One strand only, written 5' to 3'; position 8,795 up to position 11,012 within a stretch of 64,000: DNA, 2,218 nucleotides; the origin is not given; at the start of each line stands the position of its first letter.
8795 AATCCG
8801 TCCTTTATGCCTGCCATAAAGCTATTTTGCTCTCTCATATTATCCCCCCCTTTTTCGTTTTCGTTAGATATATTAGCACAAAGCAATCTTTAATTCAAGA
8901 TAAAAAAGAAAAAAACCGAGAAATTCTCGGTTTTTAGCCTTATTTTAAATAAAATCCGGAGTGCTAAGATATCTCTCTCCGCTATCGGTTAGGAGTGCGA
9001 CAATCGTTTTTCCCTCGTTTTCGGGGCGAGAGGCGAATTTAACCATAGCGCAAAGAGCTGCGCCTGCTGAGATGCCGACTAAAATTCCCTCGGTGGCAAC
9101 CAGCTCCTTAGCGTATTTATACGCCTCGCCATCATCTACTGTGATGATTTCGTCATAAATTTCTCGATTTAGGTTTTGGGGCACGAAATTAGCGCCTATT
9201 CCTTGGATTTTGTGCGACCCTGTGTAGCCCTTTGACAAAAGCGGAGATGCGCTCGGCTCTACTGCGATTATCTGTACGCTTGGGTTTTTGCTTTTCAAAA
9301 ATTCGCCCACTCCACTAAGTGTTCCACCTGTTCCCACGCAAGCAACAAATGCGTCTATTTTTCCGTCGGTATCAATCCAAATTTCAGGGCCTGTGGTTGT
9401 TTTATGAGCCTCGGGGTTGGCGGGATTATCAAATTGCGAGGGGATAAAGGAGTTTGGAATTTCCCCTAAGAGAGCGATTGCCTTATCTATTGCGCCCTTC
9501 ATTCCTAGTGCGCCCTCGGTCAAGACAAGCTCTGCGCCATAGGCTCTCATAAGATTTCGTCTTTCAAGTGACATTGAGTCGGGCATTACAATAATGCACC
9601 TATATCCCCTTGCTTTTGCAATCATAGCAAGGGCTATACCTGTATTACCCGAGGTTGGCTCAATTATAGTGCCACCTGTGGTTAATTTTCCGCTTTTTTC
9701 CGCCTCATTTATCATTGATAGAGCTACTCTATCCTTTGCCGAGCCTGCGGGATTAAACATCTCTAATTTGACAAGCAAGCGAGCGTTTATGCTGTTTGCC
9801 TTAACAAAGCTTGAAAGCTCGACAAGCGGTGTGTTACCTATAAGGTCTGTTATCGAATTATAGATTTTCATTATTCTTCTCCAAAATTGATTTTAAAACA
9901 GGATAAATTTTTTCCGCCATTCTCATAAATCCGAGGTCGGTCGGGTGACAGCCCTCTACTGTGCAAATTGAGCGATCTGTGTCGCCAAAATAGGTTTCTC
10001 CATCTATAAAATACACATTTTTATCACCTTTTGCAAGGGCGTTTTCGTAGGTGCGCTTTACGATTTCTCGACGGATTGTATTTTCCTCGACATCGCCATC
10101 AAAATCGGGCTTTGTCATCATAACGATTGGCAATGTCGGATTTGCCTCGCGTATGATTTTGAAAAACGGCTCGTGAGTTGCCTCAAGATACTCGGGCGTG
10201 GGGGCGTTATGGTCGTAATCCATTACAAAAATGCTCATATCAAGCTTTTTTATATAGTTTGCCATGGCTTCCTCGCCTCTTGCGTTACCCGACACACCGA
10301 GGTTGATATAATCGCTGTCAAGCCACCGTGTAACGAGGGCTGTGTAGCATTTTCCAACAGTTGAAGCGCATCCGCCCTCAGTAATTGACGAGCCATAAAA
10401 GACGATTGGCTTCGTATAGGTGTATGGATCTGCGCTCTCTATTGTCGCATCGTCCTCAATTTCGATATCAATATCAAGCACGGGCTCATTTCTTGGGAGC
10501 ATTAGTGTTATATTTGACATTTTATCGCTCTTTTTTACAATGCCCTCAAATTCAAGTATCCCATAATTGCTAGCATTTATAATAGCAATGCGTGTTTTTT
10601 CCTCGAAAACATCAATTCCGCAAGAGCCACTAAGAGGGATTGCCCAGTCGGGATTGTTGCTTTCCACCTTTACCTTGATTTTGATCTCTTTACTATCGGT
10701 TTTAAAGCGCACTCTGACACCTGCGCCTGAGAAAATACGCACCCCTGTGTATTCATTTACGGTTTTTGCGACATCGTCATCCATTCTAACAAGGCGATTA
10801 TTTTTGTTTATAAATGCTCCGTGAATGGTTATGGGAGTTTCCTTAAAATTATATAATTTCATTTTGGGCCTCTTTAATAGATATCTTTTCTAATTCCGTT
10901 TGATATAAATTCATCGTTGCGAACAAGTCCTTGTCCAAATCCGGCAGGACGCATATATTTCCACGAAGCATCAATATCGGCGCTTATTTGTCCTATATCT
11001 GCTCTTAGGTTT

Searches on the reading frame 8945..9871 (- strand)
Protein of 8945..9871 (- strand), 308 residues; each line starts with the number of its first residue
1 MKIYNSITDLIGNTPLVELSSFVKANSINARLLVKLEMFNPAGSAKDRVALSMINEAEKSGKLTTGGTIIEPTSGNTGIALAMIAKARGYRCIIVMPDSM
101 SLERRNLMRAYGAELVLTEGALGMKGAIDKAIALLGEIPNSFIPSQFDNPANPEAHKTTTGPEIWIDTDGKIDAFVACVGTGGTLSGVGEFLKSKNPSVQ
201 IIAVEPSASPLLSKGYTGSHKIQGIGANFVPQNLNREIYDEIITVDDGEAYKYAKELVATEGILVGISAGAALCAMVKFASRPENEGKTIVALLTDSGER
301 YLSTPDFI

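Call 45: search_protein_families(library=pfam, max_evalue=0.001, proteins=[window:8945-9871:-])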
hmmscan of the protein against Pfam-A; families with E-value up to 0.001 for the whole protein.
window:8945-9871:- (308 aa): 1 family
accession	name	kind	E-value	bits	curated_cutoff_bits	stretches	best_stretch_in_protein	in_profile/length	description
PF00291.31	PALP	-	2.9e-80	270.2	35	1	7-296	1-295/295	Pyridoxal-phosphate dependent enzyme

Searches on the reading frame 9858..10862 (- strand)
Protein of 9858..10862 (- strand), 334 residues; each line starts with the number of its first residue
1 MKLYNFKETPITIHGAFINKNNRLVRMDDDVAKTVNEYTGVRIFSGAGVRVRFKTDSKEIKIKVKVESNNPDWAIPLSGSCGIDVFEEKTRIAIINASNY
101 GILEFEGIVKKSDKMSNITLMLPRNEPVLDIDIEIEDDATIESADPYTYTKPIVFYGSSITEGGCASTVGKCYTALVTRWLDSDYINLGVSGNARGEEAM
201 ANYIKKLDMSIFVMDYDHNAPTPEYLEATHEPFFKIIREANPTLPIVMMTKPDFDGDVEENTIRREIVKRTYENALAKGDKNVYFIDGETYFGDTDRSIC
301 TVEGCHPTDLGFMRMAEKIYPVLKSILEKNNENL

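Call 45: search_protein_families(library=pfam, max_evalue=0.001, proteins=[window:9858-10862:-])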
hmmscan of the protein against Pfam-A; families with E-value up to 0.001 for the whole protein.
window:9858-10862:- (334 aa): 3 families
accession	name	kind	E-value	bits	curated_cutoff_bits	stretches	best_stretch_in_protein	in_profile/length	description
PF14606.12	Lipase_GDSL_3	-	6.4e-36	124.7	27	1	150-324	1-178/178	GDSL-like Lipase/Acylhydrolase family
PF14607.12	GxDLY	-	9.1e-16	58.4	27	1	3-141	3-146/146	N-terminus of Esterase_SGNH_hydro-type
PF13472.12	Lipase_GDSL_2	-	1.7e-08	35.6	32.9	1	155-311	1-175/178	GDSL-like Lipase/Acylhydrolase family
